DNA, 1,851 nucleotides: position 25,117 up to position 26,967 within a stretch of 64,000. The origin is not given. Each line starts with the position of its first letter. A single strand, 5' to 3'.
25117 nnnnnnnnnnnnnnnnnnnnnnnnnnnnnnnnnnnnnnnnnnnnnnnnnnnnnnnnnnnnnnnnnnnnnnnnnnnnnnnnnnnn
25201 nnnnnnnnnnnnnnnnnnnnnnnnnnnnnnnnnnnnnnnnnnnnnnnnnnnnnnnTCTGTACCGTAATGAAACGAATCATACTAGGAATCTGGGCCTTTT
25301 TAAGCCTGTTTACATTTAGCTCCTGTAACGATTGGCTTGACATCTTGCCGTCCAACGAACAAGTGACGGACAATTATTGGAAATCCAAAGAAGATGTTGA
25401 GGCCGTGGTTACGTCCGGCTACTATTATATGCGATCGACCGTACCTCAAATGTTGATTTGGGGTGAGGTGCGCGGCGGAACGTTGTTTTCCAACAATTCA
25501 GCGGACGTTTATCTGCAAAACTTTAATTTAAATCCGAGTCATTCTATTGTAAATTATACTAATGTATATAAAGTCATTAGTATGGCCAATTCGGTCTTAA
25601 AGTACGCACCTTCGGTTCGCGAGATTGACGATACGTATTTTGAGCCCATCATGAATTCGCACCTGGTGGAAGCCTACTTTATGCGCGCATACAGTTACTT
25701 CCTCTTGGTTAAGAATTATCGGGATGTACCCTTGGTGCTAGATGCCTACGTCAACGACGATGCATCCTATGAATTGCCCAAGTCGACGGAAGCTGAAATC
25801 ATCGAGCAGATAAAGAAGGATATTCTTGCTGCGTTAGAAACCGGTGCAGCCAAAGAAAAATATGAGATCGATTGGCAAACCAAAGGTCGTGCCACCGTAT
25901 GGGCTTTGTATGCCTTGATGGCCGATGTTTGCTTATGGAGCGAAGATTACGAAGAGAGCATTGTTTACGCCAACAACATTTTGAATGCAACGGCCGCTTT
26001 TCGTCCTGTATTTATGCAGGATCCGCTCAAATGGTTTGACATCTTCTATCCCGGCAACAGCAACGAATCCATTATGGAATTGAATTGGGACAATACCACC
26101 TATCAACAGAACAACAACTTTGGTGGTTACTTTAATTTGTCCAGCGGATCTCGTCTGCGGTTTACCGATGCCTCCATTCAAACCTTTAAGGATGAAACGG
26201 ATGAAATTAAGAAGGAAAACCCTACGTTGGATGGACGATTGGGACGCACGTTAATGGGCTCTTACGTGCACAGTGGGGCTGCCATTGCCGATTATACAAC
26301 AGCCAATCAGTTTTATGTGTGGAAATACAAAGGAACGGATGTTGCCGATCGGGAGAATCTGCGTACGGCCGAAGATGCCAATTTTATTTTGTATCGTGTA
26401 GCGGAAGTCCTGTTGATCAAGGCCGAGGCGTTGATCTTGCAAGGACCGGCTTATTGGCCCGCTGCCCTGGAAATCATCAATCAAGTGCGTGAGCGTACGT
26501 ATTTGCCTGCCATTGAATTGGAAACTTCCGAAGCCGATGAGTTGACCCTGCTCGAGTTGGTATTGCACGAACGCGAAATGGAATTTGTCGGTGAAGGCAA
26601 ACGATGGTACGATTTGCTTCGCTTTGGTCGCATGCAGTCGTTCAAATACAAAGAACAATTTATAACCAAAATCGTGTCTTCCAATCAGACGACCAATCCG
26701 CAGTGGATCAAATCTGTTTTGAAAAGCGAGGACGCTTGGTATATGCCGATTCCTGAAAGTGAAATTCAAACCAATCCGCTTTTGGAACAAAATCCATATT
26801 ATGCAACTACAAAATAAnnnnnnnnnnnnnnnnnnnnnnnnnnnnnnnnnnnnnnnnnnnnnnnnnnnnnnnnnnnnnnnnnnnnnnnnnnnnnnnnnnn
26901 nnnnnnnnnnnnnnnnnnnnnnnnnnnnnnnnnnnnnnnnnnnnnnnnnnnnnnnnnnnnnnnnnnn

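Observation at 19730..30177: Fasciclin (FAS1) lipoproteins as the surface glycan-binding complement of both SusC/D pairs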

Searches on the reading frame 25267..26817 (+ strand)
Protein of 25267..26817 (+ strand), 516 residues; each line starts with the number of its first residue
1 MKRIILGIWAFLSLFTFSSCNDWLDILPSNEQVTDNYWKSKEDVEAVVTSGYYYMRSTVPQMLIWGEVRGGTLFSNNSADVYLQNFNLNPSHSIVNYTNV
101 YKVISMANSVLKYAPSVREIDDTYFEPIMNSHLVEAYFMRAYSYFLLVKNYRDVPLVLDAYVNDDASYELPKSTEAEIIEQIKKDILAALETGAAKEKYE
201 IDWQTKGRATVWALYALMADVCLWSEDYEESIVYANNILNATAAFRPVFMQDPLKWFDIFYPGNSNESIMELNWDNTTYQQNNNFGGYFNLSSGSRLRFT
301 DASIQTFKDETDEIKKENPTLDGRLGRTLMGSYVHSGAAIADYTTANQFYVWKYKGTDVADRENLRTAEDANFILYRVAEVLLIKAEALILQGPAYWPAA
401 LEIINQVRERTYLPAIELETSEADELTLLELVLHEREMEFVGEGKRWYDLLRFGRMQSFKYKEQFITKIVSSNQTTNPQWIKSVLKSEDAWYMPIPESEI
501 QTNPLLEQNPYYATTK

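Call 7: search_protein_families(library=pfam, proteins=[window:25267-26817:+], max_evalue=0.01)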
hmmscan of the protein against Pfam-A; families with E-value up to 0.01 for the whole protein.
window:25267-26817:+ (516 aa): 2 families
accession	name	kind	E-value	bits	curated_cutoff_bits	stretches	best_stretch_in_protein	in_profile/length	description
PF07980.17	SusD_RagB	-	6.2e-38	131.5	23.1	1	331-512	113-297/297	SusD family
PF14322.12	SusD-like_3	-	2.7e-18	67.3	27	1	22-223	1-191/191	Starch-binding associating with outer membrane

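Call 9: search_protein_families(library=ncbifam, proteins=[window:25267-26817:+], max_evalue=0.01)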
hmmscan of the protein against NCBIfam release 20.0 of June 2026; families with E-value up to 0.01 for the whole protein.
window:25267-26817:+ (516 aa): 2 families
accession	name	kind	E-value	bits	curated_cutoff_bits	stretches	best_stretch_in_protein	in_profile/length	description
NF033072.0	NanU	exception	6.8e-27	94.7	425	2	1-412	1-424/521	SusD family outer membrane lipoprotein NanU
NF033071.0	SusD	exception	2.9e-13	48.9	725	1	351-512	418-558/558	starch-binding outer membrane lipoprotein SusD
